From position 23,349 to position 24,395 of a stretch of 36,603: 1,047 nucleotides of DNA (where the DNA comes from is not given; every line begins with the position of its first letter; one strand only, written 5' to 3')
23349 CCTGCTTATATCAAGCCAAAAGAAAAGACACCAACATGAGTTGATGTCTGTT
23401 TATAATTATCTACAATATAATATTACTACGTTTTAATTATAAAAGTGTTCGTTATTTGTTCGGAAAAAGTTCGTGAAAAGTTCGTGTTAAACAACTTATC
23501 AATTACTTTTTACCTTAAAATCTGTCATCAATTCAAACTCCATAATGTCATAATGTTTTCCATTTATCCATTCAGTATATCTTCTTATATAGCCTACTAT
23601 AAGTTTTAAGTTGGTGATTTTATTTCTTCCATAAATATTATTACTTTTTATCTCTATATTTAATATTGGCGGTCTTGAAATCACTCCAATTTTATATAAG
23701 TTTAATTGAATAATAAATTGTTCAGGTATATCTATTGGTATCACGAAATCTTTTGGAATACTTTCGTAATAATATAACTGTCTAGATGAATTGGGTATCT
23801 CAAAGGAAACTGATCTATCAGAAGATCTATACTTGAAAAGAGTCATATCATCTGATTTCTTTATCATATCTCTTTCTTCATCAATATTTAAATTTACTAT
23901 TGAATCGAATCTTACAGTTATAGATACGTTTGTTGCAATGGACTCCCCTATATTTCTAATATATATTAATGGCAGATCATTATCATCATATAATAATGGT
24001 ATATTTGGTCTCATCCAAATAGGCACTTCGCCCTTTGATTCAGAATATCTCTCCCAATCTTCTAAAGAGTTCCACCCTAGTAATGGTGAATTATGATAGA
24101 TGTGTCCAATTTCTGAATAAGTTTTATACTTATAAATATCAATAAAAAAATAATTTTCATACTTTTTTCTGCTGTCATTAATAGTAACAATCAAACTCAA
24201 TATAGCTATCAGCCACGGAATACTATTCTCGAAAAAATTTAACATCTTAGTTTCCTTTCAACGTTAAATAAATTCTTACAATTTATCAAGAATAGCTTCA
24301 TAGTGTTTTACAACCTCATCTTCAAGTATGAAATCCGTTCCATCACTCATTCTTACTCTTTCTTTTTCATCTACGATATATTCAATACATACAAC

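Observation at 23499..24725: Insulated, very AT-rich two-gene cassette of unrecognisable proteins between the late activator and the packaging genes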

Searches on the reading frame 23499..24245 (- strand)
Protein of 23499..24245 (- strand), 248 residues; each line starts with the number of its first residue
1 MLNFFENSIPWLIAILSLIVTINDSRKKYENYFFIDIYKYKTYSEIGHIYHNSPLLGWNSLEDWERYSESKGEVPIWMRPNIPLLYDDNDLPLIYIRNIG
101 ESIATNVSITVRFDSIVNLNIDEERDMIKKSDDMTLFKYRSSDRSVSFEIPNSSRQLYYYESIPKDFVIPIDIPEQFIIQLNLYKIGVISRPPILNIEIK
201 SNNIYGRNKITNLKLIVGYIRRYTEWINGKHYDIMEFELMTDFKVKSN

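Call 5: search_protein_families(library=pfam, proteins=[window:23499-24245:-], max_evalue=1)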
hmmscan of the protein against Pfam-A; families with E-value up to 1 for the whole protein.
window:23499-24245:- (248 aa): 1 family
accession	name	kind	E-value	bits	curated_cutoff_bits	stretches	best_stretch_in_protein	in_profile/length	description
PF11734.13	TilS_C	-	0.029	14.2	22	1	73-91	31-49/74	TilS substrate C-terminal domain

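Call 6: search_protein_families(library=phrogs, proteins=[window:23499-24245:-], max_evalue=1)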
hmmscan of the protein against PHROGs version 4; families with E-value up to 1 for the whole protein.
window:23499-24245:- (248 aa): 0 families

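Call 7: search_protein_families(library=padloc, proteins=[window:23499-24245:-], max_evalue=1)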
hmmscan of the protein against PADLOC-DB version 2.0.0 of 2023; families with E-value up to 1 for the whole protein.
window:23499-24245:- (248 aa): 0 families

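Call 9: search_dna_similar(query=window:23499-24245:-, collection=phages, mode=protein, max_evalue=0.01, max_rows=30)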
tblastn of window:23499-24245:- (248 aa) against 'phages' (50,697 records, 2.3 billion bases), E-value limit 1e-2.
No match.

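Call 10: find_homologous_proteins(query=window:23499-24245:-, max_evalue=0.01)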
Query window:23499-24245:- (248 aa): 1 proteins with E <= 0.01 among 187 candidates.
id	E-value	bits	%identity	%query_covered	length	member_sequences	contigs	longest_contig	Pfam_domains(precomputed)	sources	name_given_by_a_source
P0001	8.3e-160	548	100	100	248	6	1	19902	-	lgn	-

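Call 18: search_protein_representatives(protein=window:23499-24245:-)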
Query: 248 residues. Proteins with E-value up to 0.001 (for the whole library): 2; up to 1e-10: 2; up to 1e-30: 2. The best 2 are listed.
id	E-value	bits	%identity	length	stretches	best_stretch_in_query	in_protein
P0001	2.6e-160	547.9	100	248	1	1-248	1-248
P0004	7.1e-50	186.2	43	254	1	1-245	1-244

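Call 20: find_encoding_contigs(protein=P0004, flank=10000, max_places=10)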
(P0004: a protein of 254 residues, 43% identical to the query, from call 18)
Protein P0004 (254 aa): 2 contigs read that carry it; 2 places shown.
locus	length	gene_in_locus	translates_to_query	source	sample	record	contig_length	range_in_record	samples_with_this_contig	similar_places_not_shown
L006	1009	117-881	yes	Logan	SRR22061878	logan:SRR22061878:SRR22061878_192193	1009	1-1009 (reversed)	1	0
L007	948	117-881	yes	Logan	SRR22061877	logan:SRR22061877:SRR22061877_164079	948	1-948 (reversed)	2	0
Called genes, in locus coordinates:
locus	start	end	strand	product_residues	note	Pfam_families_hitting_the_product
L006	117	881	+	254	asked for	-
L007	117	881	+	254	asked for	-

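Call 34: predict_structure(alignment_id=A1)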
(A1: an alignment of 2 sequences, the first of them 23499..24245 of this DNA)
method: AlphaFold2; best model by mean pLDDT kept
length: 248 residues; sequences in the alignment: 2
mean_pLDDT: 52.0   pTM: 0.52
mean pLDDT of the five models: 52.0, 50.5, 45.7, 32.5, 28.7
residues with pLDDT >= 90: 0; 70-90: 30; 50-70: 108; < 50: 110
segments of 3 or more residues with pLDDT < 50: 17-92, 117-132, 138-141, 143-147, 243-248
pLDDT, mean of each block of 10 residues (from residue 1): 53 53 37 42 36 34 36 29 34 54 69 56 39 49 49 70 66 65 62 74 71 66 58 56 39
secondary structure, 60 per line:
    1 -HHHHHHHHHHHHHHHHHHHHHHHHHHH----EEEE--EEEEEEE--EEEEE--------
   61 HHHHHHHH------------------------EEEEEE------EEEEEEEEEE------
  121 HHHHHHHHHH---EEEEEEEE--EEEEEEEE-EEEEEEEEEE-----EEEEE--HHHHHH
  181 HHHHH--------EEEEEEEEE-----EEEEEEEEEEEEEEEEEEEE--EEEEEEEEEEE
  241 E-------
elements in order: H2-28 E33-36 E39-45 E48-52 H61-68 E93-98 E105-114 H121-130 E134-141 E144-151 E153-162 E168-172 H175-185 E194-202 E208-227 E230-241

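Call 45: search_solved_structures(query=A1, max_evalue=10)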
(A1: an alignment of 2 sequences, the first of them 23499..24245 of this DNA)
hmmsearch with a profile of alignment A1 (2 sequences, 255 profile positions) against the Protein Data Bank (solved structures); distinct sequences matched with E-value up to 10: 0.

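Call 50: fold_search(model_id=the predicted structure, library=pdb)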
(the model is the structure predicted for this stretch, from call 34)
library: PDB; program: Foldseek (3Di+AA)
matches with E <= 10: 941; with E <= 0.001: 0
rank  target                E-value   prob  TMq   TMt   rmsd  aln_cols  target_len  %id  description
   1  7b5h_AM               2.5e-03  0.75  0.18  0.24  21.6       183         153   12  Cryo-EM structure of the contractile injection system base plate from Anabaena PCC7120 (released 2022-02-23)
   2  6iej_A                3.1e-03  0.35  0.10  0.16  20.9       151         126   12  The C2 domain of cytosolic phospholipase A2 alpha bound to phosphatidylcholine (released 2019-05-22)
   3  7aeb_Y                1.0e-02  0.63  0.16  0.24  20.3       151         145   12  Cryo-EM structure of an extracellular contractile injection system in marine bacterium Algoriphagus machipongonensis,  (released 2022-02-16)
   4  5cl2_B                2.8e-02  0.47  0.17  0.17  14.3       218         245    7  Crystal structure of Spo0M, sporulation control protein, from Bacillus subtilis. (released 2015-12-16)
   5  3hs0_H                2.8e-02  0.20  0.13  0.10  23.9       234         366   12  Cobra Venom Factor (CVF) in complex with human factor B (released 2009-07-07)
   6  7u1e_A                3.1e-02  0.95  0.25  0.20  12.8       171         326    8  CryoEM structure of the pancreatic ATP-sensitive potassium channel bound to ATP with Kir6.2-CTD in the down conformati (released 2022-08-31)
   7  7u6y_B                3.1e-02  0.93  0.23  0.18  13.5       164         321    7  Cryo-EM structure of the pancreatic ATP-sensitive potassium channel in the presence of glibenclamide and ATP with Kir6 (released 2022-08-31)
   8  2yrb_MODEL_1_A        3.3e-02  0.14  0.12  0.15  21.5       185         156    8  Solution structure of the first C2 domain from human KIAA1005 protein (released 2007-10-02)
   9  3frp_B                3.4e-02  0.47  0.22  0.17  22.4       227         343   11  Crystal Structure of Cobra Venom Factor, a Co-factor for C3- and C5 convertase CVFBb (released 2009-04-28)
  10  3hs0_C                3.6e-02  0.38  0.19  0.14  23.2       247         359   12  Cobra Venom Factor (CVF) in complex with human factor B (released 2009-07-07)
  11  7tyt_B                3.8e-02  0.92  0.23  0.18  13.5       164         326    7  Cryo-EM structure of the pancreatic ATP-sensitive potassium channel bound to ATP and repaglinide with Kir6.2-CTD in th (released 2022-08-31)
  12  7u1e_B                4.2e-02  0.92  0.28  0.22  13.4       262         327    7  CryoEM structure of the pancreatic ATP-sensitive potassium channel bound to ATP with Kir6.2-CTD in the down conformati (released 2022-08-31)
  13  7u7m_B                5.4e-02  0.75  0.22  0.17  13.3       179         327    9  Cryo-EM structure of the pancreatic ATP-sensitive potassium channel in the presence of carbamazepine and ATP with Kir6 (released 2022-08-31)
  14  7tys_B                5.4e-02  0.75  0.22  0.17  13.3       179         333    9  Cryo-EM structure of the pancreatic ATP-sensitive potassium channel bound to ATP and repaglinide with Kir6.2-CTD in th (released 2022-08-31)
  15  2wll_B                6.0e-02  0.80  0.22  0.20  13.6       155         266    7  POTASSIUM CHANNEL FROM BURKHOLDERIA PSEUDOMALLEI (released 2010-06-09)
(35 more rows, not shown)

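Call 62: find_homologous_proteins(query=A3, max_evalue=0.01)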
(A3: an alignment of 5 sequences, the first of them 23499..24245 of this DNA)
Query A3 (5 sequences) (248 aa, profile of the alignment): 3 proteins with E <= 0.01 among 3810 candidates.
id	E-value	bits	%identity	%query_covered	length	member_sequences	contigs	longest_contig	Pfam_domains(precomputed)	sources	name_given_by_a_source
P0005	1.6e-93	332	48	8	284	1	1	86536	-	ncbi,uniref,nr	ncbi:hypothetical protein [Macrococcoides caseolyticum]|uniref:hypothetical protein n=1 Tax=Macrococ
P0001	4.6e-70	254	100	100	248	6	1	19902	-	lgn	-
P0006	1.3e-69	253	48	8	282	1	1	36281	-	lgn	-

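Call 66: find_encoding_contigs(protein=P0006, flank=6000, max_places=3)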
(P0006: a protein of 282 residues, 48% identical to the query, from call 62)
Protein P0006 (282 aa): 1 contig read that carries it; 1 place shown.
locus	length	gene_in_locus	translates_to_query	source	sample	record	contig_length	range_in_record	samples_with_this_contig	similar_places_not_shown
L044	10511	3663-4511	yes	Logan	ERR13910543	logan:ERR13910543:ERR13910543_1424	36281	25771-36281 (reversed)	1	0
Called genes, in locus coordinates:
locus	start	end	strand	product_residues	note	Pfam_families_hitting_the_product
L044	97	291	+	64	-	-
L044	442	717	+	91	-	-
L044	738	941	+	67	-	-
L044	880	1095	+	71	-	-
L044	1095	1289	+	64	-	-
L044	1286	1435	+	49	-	-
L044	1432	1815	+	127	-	-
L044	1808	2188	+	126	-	-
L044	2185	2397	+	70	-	-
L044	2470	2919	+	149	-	-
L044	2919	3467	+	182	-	PF00589:Phage_integrase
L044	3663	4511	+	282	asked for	-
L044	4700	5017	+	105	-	PF01844:HNH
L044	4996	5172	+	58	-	-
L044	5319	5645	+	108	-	PF05119:Terminase_4 (weak)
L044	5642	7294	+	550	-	PF03354:TerL_ATPase, PF20441:TerL_nuclease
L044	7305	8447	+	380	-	PF04860:Phage_portal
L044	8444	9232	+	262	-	PF00574:CLP_protease, PF01972:SDH_protease (weak), PF25145:NfeD1b_N (faint)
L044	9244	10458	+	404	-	PF05065:Phage_capsid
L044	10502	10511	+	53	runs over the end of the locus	-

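Call 87: search_protein_families(library=ncbifam, max_evalue=0.1, proteins=[window:23499-24245:-])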
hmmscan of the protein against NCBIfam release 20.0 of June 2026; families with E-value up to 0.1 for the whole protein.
window:23499-24245:- (248 aa): 1 family
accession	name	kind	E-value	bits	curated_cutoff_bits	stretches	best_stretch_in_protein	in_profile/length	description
TIGR02433.1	lysidine_TilS_C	equivalog_domain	0.057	12.9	20.2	0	74-89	32-47/47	tRNA lysidine(34) synthetase TilS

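Call 91: list_cluster_members(proteins=[P0001, P0002, P0003])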
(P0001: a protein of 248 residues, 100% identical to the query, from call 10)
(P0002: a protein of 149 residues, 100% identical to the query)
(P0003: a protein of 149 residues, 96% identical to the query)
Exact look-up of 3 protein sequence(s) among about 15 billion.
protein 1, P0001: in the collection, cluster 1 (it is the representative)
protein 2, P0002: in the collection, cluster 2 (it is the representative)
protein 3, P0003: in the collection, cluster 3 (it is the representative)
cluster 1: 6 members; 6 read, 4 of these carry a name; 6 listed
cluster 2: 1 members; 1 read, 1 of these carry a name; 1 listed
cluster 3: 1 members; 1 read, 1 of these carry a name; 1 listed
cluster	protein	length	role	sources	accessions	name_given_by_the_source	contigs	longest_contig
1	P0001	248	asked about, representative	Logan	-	-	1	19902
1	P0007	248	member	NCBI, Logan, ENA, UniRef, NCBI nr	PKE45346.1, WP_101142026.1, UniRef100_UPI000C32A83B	hypothetical protein CW666_02025 [Macrococcoides caseolyticum] | hypothetical protein n=1 Tax=Macrococcoides caseolyticum TaxID=69966 RepID=UPI000C32A83B | hypothetical protein [Macrococcus caseolyticus]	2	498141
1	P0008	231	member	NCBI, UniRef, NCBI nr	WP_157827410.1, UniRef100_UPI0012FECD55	hypothetical protein [Macrococcoides caseolyticum] | hypothetical protein n=1 Tax=Macrococcoides caseolyticum TaxID=69966 RepID=UPI0012FECD55 | hypothetical protein [Macrococcus caseolyticus]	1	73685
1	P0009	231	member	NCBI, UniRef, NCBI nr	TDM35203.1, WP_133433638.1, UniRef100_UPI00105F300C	hypothetical protein [Macrococcoides canis] | hypothetical protein n=1 Tax=Macrococcoides canis TaxID=1855823 RepID=UPI00105F300C | hypothetical protein [Macrococcus canis]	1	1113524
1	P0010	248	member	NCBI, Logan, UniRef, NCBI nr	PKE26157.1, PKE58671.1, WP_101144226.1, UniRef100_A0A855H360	hypothetical protein CW686_06515 [Macrococcoides caseolyticum] | Uncharacterized protein n=1 Tax=Macrococcoides caseolyticum TaxID=69966 ... | hypothetical protein [Macrococcus caseolyticus]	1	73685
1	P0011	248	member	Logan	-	-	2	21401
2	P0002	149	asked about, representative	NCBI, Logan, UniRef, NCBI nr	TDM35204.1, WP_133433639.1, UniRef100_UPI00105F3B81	hypothetical protein [Macrococcoides canis] | hypothetical protein n=1 Tax=Macrococcoides canis TaxID=1855823 RepID=UPI00105F3B81 | hypothetical protein [Macrococcus canis]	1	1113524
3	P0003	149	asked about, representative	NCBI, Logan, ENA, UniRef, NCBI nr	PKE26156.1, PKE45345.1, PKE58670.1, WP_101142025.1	hypothetical protein [Macrococcoides caseolyticum] | Uncharacterized protein n=1 Tax=Macrococcoides caseolyticum TaxID=69966 ... | hypothetical protein [Macrococcus caseolyticus]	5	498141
